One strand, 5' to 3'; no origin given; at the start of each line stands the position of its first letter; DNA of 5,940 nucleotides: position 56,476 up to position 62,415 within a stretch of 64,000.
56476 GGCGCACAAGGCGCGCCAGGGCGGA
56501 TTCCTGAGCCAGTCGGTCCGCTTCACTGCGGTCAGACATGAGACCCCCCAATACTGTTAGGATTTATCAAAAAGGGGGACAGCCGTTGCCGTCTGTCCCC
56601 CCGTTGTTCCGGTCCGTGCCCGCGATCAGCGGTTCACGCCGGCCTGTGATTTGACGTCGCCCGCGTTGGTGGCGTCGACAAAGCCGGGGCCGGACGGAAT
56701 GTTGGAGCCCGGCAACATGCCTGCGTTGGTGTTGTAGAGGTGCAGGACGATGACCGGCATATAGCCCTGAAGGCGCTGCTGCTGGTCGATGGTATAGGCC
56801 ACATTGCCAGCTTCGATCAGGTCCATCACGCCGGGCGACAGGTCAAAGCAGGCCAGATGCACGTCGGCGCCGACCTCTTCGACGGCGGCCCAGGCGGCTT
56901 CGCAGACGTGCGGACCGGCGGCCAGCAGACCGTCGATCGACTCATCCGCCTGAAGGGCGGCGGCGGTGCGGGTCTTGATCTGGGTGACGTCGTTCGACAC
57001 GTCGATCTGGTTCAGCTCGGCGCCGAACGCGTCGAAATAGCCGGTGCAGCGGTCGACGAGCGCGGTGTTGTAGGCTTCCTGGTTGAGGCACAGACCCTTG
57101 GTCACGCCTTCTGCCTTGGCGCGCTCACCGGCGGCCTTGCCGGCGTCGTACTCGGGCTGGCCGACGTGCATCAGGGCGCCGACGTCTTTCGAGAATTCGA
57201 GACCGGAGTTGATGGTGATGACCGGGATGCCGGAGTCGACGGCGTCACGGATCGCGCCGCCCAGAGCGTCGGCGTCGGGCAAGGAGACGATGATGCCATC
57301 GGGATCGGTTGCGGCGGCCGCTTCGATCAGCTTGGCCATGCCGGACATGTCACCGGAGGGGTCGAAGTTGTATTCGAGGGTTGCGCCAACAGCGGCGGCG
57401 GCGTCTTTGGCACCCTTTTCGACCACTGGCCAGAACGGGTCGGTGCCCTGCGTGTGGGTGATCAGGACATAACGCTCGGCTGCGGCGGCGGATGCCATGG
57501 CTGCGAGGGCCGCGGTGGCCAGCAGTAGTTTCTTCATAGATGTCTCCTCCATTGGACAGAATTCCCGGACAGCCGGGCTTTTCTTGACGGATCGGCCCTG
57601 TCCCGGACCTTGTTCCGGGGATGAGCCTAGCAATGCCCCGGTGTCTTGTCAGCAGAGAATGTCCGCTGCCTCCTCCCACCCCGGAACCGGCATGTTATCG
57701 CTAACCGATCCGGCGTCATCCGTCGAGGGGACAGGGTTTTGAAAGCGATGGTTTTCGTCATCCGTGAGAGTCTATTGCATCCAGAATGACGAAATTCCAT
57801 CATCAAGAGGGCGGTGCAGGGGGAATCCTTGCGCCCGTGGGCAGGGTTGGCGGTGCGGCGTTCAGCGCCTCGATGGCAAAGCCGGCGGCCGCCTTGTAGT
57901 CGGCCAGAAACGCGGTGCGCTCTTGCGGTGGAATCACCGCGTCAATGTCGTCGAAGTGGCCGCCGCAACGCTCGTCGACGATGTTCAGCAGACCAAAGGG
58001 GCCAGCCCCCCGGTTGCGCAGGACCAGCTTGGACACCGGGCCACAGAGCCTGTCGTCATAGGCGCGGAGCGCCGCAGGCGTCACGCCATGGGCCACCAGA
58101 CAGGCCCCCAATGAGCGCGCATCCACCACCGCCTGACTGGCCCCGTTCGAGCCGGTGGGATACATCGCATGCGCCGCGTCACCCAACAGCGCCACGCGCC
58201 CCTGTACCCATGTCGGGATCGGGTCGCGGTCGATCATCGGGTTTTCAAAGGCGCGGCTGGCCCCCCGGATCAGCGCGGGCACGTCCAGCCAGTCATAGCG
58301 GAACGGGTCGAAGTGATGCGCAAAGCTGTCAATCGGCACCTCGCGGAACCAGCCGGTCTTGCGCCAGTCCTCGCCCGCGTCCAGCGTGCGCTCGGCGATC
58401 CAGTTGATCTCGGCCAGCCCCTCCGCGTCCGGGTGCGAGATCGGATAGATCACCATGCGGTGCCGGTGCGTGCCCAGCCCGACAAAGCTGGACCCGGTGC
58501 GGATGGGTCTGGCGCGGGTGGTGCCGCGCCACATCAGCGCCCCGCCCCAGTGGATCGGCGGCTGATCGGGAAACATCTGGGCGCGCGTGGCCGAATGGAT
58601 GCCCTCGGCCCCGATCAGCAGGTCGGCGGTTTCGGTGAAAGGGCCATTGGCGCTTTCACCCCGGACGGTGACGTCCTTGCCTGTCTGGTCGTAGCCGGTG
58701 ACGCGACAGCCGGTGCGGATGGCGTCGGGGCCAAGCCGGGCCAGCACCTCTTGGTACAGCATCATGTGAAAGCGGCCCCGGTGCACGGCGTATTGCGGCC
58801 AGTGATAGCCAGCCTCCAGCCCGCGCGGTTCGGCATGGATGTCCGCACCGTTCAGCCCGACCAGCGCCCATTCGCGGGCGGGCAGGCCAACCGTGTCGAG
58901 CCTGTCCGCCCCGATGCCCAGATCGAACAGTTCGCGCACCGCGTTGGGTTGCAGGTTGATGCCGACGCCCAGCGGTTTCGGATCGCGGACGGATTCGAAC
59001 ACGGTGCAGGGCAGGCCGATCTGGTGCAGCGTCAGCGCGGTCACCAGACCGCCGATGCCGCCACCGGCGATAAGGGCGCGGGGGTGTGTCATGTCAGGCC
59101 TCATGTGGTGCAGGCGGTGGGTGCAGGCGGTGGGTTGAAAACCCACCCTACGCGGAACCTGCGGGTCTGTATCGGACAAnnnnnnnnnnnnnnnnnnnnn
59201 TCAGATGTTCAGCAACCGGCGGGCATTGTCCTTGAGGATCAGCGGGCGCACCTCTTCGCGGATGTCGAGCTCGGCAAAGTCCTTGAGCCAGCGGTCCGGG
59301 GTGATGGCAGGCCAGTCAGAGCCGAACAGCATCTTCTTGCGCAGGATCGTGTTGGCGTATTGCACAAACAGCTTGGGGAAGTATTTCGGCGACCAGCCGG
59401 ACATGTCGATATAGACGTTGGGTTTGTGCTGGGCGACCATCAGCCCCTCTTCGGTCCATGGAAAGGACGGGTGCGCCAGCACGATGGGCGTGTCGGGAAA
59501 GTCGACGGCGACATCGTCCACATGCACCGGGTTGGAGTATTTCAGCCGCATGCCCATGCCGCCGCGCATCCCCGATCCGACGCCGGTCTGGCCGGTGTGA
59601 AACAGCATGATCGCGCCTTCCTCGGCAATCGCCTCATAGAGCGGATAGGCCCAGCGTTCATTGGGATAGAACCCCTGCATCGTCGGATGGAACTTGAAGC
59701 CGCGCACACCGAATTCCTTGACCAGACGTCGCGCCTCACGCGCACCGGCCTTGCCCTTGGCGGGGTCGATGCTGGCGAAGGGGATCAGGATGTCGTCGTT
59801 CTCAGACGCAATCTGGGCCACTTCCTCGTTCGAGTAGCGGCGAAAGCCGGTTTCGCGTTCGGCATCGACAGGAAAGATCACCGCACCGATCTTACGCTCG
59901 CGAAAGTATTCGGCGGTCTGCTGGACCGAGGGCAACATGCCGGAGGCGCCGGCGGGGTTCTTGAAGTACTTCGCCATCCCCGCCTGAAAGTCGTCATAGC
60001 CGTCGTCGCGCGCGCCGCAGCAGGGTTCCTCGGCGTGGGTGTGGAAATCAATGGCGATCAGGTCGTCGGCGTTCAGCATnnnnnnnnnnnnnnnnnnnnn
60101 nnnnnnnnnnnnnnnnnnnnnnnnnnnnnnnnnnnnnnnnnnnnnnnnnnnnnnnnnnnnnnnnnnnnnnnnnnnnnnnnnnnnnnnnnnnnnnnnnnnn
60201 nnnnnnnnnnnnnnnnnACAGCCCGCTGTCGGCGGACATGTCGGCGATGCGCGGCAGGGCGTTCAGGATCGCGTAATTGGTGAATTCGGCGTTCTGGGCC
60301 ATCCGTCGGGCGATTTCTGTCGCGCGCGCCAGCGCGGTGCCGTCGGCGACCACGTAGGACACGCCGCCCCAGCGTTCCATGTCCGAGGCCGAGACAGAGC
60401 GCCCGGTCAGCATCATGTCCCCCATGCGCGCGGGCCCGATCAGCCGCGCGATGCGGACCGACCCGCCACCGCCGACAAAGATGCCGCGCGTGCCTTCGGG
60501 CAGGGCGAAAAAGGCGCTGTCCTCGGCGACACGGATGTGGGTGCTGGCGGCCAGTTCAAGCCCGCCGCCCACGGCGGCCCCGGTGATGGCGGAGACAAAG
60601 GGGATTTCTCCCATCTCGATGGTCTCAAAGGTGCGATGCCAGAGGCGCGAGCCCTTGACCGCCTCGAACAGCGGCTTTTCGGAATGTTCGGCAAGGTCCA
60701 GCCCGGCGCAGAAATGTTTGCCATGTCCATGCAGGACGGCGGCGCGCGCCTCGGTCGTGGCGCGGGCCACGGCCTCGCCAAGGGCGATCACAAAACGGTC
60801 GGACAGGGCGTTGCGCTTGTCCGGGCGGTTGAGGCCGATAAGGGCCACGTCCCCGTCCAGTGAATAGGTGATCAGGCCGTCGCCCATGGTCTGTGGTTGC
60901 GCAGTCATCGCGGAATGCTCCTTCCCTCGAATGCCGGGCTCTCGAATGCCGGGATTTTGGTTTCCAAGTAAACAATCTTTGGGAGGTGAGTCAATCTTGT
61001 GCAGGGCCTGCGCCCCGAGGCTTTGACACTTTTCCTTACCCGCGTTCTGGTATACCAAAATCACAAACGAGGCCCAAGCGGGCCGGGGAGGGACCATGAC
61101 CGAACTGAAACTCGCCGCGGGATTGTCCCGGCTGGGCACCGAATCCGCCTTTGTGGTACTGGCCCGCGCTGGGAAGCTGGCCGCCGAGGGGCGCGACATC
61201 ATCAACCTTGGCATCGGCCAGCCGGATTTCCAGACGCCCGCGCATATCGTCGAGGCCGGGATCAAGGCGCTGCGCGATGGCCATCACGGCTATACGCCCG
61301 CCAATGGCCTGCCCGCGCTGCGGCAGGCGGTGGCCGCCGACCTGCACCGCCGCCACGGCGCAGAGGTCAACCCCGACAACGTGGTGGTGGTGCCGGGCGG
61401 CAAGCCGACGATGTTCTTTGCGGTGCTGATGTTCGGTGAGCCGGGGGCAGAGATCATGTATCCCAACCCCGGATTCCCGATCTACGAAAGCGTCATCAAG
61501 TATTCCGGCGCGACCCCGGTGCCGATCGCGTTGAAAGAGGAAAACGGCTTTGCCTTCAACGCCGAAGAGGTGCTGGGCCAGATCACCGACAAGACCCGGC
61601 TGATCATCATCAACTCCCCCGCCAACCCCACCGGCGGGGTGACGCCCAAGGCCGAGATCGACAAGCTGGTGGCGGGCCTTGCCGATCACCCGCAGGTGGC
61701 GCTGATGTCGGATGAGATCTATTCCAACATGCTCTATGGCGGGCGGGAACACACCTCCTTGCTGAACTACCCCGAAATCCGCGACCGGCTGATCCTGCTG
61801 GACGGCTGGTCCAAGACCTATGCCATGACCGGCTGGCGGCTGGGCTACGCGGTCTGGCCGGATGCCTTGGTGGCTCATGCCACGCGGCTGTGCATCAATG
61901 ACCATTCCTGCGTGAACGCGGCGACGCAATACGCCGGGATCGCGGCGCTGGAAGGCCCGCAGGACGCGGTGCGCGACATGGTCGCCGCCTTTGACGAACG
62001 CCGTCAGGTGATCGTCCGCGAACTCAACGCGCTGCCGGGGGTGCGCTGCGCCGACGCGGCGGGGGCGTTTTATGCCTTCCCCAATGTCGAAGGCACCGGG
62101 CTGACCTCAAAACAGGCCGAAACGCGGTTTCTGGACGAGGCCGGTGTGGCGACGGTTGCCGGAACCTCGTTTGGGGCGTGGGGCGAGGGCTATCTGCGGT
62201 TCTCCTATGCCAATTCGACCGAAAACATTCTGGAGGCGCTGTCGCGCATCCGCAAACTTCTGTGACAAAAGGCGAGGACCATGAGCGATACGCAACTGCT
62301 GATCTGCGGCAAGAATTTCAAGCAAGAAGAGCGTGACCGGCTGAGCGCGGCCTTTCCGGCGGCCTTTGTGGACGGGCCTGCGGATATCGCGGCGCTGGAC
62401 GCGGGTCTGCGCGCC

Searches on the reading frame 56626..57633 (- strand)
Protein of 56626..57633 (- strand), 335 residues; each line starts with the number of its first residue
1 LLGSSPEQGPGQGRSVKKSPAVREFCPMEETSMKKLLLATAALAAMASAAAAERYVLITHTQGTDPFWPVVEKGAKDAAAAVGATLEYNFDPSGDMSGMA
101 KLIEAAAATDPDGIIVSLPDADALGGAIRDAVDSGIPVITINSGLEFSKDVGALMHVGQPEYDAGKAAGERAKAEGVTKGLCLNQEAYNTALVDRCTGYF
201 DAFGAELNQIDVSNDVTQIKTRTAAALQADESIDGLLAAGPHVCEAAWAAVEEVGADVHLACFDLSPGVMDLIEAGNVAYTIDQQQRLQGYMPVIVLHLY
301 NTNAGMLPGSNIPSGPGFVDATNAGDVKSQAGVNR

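Call 64: search_protein_families(library=pfam, proteins=[window:56626-57633:-], max_evalue=0.0001)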
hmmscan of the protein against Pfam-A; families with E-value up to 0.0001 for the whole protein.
window:56626-57633:- (335 aa): 1 family
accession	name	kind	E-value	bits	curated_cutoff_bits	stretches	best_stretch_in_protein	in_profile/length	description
PF13407.12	Peripla_BP_4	-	2.7e-39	135.7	35.1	1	57-297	3-250/258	Periplasmic binding protein domain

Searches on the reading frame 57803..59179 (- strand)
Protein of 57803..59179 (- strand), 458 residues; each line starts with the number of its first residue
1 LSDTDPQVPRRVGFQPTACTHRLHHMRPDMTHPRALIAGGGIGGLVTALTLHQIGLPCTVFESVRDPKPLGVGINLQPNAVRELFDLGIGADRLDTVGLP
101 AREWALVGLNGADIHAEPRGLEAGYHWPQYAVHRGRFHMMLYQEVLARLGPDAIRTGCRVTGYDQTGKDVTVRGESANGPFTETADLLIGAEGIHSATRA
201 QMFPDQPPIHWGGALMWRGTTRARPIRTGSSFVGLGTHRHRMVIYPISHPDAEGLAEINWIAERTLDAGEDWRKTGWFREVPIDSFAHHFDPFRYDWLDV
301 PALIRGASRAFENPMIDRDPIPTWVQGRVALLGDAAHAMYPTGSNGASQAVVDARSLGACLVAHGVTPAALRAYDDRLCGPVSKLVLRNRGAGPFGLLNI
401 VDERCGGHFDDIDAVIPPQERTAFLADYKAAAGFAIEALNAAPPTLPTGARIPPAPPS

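Call 64: search_protein_families(library=pfam, proteins=[window:57803-59179:-], max_evalue=0.0001)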
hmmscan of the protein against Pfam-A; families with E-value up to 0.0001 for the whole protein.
window:57803-59179:- (458 aa): 1 family
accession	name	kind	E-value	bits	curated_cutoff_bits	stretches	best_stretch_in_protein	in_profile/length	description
PF01494.25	FAD_binding_3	-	1.8e-19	70.6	22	2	35-202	4-167/349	FAD binding domain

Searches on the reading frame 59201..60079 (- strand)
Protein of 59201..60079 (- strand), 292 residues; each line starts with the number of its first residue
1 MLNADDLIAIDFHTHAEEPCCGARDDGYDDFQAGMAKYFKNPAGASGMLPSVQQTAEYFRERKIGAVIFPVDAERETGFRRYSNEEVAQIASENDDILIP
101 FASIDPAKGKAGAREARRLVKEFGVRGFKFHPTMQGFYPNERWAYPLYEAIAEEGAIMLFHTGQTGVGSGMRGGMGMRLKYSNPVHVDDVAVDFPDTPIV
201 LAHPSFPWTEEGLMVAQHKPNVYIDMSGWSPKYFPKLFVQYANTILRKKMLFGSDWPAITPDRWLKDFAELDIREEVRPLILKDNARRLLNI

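Call 64: search_protein_families(library=pfam, proteins=[window:59201-60079:-], max_evalue=0.0001)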
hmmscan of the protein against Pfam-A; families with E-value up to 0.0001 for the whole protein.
window:59201-60079:- (292 aa): 1 family
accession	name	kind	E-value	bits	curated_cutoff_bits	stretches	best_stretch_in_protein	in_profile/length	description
PF04909.20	Amidohydro_2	-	2.8e-49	168.9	26.4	1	10-291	1-288/289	Amidohydrolase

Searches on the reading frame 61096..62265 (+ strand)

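Call 64: search_protein_families(library=pfam, proteins=[window:61096-62265:+], max_evalue=0.0001)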
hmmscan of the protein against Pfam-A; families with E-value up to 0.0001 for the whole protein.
window:61096-62265:+ (389 aa): 1 family
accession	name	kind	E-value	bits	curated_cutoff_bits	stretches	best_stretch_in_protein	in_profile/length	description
PF00155.27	Aminotran_1_2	-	1.2e-65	222.6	19.7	1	34-385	2-361/361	Aminotransferase class I and II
